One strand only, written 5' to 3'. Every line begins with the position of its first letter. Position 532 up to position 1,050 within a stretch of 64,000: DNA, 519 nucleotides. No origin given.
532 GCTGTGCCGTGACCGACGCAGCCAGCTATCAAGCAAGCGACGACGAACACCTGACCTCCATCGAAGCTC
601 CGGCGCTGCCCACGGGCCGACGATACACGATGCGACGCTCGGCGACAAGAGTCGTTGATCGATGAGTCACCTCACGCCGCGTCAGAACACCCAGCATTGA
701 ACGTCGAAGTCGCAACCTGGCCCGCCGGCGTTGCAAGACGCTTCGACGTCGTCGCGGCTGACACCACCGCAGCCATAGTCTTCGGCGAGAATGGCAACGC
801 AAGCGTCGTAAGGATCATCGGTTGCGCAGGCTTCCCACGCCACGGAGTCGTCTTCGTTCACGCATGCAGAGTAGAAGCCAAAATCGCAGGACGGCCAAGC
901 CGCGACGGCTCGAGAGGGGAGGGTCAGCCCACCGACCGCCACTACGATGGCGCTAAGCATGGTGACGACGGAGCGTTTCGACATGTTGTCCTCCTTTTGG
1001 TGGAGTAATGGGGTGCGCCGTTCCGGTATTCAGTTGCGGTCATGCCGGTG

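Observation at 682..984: Shared sequence features of the three Cys-rich peptides (682-984, 40023-40247, 48280-48561)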

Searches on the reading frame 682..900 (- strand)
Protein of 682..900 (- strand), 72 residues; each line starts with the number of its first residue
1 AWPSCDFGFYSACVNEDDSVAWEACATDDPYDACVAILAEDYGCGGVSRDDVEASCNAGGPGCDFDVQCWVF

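Call 38: search_protein_representatives(alignment_id=A2)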
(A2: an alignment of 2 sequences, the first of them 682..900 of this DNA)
Query: 2 sequences, 81 profile positions. Proteins with E-value up to 0.001 (for the whole library): 3; up to 1e-10: 1; up to 1e-30: 1. The best 3 are listed.
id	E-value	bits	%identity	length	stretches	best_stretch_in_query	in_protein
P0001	1.7e-31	124.8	-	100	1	1-81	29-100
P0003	1.3e-08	51.4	-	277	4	40-73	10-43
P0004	9.1e-04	35.9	-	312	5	7-42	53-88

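Call 70: predict_structure(alignment_id=A2)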
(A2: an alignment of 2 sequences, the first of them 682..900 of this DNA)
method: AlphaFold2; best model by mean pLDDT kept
length: 72 residues; sequences in the alignment: 2
mean_pLDDT: 50.5   pTM: 0.46
mean pLDDT of the five models: 50.5, 44.0, 43.4, 42.6, 38.7
residues with pLDDT >= 90: 0; 70-90: 6; 50-70: 25; < 50: 41
segments of 3 or more residues with pLDDT < 50: 1-27, 59-72
pLDDT, mean of each block of 10 residues (from residue 1): 35 40 48 68 65 58 42 31
secondary structure, 60 per line:
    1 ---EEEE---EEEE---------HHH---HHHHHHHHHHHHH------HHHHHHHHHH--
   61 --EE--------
elements in order: E4-7 E11-14 H30-42 H49-58
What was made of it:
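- The AF2 model of pep1 is unreliable (pLDDT 50, call 70), so no fold supports any activity.
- Tried and rejected: AF2 with a 2-sequence alignment gave pLDDT 50, so I did not use it for fold search (call 70).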
